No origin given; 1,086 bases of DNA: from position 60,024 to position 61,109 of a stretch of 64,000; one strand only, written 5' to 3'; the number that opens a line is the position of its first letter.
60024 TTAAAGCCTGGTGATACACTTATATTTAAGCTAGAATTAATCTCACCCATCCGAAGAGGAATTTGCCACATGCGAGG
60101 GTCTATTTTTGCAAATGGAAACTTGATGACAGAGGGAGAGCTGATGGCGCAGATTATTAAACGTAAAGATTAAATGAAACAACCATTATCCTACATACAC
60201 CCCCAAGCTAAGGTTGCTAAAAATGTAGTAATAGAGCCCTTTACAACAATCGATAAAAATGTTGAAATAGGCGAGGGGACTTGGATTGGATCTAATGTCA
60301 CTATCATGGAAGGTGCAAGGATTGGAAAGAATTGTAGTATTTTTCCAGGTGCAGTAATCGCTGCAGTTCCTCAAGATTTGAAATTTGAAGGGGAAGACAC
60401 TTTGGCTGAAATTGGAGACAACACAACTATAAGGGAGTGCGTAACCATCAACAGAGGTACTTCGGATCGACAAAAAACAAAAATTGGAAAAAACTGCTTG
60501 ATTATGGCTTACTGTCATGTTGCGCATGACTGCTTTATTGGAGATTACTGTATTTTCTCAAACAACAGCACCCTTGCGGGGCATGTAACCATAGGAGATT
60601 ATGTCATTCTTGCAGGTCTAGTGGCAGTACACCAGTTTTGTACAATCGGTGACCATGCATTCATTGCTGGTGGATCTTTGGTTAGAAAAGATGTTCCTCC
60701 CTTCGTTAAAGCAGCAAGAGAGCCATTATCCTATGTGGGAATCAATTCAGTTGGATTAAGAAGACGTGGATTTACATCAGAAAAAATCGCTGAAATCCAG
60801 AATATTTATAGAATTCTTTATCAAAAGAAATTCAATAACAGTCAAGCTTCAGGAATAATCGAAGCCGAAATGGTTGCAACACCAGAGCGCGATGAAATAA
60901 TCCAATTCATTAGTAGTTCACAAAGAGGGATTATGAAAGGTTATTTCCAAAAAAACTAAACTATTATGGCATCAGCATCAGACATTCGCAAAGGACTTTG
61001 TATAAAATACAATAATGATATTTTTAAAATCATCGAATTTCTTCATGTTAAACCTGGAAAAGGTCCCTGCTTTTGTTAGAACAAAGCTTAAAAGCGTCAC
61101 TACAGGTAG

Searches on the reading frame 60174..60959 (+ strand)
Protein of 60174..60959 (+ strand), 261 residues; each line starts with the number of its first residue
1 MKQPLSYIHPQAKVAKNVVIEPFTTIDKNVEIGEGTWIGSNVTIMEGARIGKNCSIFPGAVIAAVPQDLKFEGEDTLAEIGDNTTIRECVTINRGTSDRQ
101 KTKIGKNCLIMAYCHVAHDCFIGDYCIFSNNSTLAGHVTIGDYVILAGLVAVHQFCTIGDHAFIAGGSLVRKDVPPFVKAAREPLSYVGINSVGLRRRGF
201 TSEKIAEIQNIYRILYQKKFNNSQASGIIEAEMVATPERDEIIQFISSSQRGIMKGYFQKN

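Call 3: find_encoding_contigs(protein=window:60174-60959:+, flank=10000, max_places=10)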
Protein window:60174-60959:+ (261 aa): no gene with exactly this product is on record in the collection.

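Call 5: find_related_loci(query=window:60174-60959:+, collection=genome_contigs, flank=10000)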
Query window:60174-60959:+ (261 aa) in genome_contigs; peptide patterns used: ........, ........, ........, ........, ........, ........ (x = any residue, [..] = any of these).
599 stretches matched a pattern (row limit reached: there are more); 570 encode a relative of the query (tblastn E <= 1e-3); the best 80 are kept; 80 distinct loci.
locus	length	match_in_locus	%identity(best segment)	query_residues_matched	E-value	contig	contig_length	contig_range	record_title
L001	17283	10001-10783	89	1-261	1e-161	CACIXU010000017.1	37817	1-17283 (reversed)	uncultured Bacteroidetes bacterium isolate AG-914-G02 genome assembly, contig: AG-914-G02_NODE_17, whole genome shotgun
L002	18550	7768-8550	88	1-261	2e-161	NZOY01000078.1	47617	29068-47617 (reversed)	MAG: Flavobacteriaceae bacterium isolate EAC674 62690, whole genome shotgun sequence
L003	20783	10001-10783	89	1-261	3e-160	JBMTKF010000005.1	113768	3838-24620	MAG: Flavobacteriaceae bacterium isolate CJ_V5_S11_100percent_par_CJ_V5_S11_metabat.81 NODE_43_length_113768_cov_7.33971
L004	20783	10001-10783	82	1-261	4e-153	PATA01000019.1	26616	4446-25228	MAG: Flavobacteriaceae bacterium isolate SAT168 294117, whole genome shotgun sequence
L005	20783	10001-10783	83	1-261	2e-152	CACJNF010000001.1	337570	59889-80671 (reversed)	MAG: uncultured Bacteroidetes bacterium isolate AG-447-K23 genome assembly, contig: AG-447-K23_NODE_1, whole genome shot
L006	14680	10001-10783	81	1-261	2e-151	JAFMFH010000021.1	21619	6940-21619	MAG: Flavobacteriaceae bacterium isolate CPBay_Sum15G08_34 NODE_440_length_21619_cov_5.524393, whole genome shotgun sequ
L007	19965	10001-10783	82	1-261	2e-151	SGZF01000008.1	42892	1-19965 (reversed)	MAG: Flavobacteriales bacterium isolate MED-G122 Flavobacteriales-MED-G122-C8, whole genome shotgun sequence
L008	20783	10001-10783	82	1-261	5e-151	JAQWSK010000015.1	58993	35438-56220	MAG: Flavobacteriaceae bacterium isolate cluster2_bin.57 k141_1761937, whole genome shotgun sequence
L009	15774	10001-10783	82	1-261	3e-151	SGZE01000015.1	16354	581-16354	MAG: Flavobacteriales bacterium isolate MED-G121 Flavobacteriales-MED-G121-C15, whole genome shotgun sequence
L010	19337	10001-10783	82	1-261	8e-151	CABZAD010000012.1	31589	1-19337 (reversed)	MAG: uncultured Bacteroidetes bacterium isolate AG-337-B04 genome assembly, contig: AG-337-B04_NODE_12, whole genome sho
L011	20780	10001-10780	82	1-260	2e-150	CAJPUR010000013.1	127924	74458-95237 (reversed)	MAG: uncultured Flavobacteriaceae bacterium isolate UltraPac_3515_E_bin_84 genome assembly, contig: contig-121_50, whole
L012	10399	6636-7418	82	1-261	4e-150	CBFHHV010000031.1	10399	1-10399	MAG: Candidatus Marisimplicoccus sp. isolate AGTU_19_bin_48_strict genome assembly, contig: AGTU_19_bin_48_strict_c31, w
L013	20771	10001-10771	82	1-257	3e-149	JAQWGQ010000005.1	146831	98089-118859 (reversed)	MAG: Flavobacteriaceae bacterium isolate cluster1_bin.125 k141_836418, whole genome shotgun sequence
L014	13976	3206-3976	82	1-257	5e-148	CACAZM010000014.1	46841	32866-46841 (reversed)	uncultured Bacteroidetes bacterium isolate AG-349-I20 genome assembly, contig: AG-349-I20_NODE_14, whole genome shotgun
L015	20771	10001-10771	82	1-257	6e-148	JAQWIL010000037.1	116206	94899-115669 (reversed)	MAG: Flavobacteriaceae bacterium isolate cluster1_bin.52 k141_1277724, whole genome shotgun sequence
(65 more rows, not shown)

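Call 8: find_related_loci(query=window:60174-60959:+, collection=metagenome_contigs, flank=10000)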
Query window:60174-60959:+ (261 aa) in metagenome_contigs; peptide patterns used: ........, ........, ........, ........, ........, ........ (x = any residue, [..] = any of these).
600 stretches matched a pattern (row limit reached: there are more); 545 encode a relative of the query (tblastn E <= 1e-3); the best 80 are kept; 80 distinct loci.
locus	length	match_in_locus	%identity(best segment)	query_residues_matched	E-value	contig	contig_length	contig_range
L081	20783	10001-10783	99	1-261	8e-177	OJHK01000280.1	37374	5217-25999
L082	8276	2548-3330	90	1-261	5e-163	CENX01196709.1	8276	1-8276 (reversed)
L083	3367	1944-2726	90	1-261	1e-169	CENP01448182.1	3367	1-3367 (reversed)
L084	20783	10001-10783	90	1-261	2e-162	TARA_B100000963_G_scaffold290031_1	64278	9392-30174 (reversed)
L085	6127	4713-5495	89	1-261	4e-163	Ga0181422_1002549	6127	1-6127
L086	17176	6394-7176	84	1-261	1e-157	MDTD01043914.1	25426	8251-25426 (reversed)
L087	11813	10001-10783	84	1-261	2e-157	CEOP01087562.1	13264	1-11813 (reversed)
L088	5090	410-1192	84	1-261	2e-159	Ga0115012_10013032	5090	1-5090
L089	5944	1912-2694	84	1-261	5e-158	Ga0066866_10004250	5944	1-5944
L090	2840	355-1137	84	1-261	3e-161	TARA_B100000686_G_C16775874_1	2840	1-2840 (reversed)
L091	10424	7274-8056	83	1-261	1e-152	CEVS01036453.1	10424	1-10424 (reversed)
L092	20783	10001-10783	83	1-261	1e-152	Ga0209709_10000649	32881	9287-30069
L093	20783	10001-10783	82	1-261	3e-152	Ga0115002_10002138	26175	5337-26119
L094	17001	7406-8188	82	1-261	3e-152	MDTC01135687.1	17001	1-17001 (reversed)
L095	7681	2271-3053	82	1-261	8e-152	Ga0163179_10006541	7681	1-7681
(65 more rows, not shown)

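Call 39: list_cluster_members(proteins=[window:60174-60959:+, window:62474-63223:+, window:23015-25792:-, window:45032-46510:+, window:50390-51085:+, window:14074-14544:-, window:55996-56445:-, window:21523-22173:+, window:36347-37297:-, window:49893-50372:+])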
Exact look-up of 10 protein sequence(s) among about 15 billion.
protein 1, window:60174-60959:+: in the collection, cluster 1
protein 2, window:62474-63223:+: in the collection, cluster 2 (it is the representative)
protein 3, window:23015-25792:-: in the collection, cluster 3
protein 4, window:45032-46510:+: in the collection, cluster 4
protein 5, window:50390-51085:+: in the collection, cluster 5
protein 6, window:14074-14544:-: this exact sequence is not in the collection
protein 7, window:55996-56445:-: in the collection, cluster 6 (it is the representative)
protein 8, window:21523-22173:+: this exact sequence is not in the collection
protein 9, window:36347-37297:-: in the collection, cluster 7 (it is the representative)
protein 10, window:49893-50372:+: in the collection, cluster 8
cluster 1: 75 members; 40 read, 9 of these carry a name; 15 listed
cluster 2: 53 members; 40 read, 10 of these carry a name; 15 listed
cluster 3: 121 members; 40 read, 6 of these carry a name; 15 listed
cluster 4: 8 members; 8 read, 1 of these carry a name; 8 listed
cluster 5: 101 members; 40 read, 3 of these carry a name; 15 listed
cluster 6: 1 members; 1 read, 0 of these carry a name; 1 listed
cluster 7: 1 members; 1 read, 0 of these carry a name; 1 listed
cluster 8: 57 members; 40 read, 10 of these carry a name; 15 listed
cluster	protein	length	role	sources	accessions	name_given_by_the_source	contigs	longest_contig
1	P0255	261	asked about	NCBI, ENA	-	-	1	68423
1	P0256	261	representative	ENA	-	-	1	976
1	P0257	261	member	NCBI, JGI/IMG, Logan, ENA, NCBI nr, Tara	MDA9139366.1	acyl-ACP--UDP-N-acetylglucosamine O-acyltransferase [Flavobacteriaceae bacterium] | UDP-N-acetylglucosamine acyltransferase | strand:+ start:5831 stop:6616 length:786 start_codon:yes stop_codon:yes gene_type:complete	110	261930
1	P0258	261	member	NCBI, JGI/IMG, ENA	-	UDP-N-acetylglucosamine acyltransferase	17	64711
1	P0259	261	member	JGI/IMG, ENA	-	UDP-N-acetylglucosamine acyltransferase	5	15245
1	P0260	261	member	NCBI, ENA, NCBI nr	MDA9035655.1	acyl-ACP--UDP-N-acetylglucosamine O-acyltransferase [Flavobacteriaceae bacterium]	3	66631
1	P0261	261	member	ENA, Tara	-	strand:- start:198 stop:983 length:786 start_codon:yes stop_codon:yes gene_type:complete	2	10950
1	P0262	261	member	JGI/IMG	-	UDP-N-acetylglucosamine acyltransferase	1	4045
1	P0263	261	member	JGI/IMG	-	UDP-N-acetylglucosamine acyltransferase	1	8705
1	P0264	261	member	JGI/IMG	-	UDP-N-acetylglucosamine acyltransferase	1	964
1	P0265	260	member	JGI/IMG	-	UDP-N-acetylglucosamine acyltransferase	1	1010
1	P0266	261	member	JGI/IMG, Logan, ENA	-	-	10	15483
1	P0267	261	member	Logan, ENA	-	-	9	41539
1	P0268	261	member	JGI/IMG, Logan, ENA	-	-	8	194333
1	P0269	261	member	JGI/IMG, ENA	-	-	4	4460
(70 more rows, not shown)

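Call 65: search_protein_families(library=pfam, proteins=[L081:4737-6296:-, L081:2808-3890:-, L081:3937-4311:-, L081:4314-4727:-, L081:13067-13885:+, L081:6308-7558:+], max_evalue=0.001)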
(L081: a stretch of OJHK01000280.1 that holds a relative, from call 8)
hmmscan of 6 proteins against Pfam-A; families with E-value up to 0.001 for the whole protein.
L081:4737-6296:- (519 aa): 2 families
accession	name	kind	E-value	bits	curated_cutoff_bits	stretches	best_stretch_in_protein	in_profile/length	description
PF08665.17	PglZ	-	1.6e-25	90.5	25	1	233-422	5-177/179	PglZ domain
PF00072.30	Response_reg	-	9.8e-25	87.3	30.2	1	6-115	1-110/111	Response regulator receiver domain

L081:2808-3890:- (360 aa): 3 families
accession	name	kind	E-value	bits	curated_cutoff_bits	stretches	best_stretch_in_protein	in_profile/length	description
PF01761.26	DHQ_synthase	-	1.2e-42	144.6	24.2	1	66-178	2-114/115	3-dehydroquinate synthase N-terminal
PF24621.2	DHQS_C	-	1.3e-34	119.6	27.6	1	180-323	1-144/144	3-dehydroquinate synthase C-terminal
PF13685.12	Fe-ADH_2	-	6.4e-07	29.9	28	1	20-173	5-149/149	Iron-containing alcohol dehydrogenase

L081:3937-4311:- (124 aa): 0 families

L081:4314-4727:- (137 aa): 1 family
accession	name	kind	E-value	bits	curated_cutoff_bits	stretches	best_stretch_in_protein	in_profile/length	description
PF02367.23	TsaE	-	1.1e-35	122.8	26.6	1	23-121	21-117/128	Threonylcarbamoyl adenosine biosynthesis protein TsaE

L081:13067-13885:+ (272 aa): 1 family
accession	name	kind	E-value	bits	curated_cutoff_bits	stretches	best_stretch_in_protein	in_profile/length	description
PF01145.31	Band_7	-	4.6e-30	105.4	23.6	1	29-210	3-176/176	SPFH domain / Band 7 family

L081:6308-7558:+ (416 aa): 2 families
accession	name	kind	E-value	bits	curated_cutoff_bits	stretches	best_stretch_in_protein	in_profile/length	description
PF19276.4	HD_assoc_2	-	3.5e-09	36.9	23.1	1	190-248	2-60/222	HD associated region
PF01966.28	HD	-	4.8e-09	37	22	1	63-177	1-115/116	HD domain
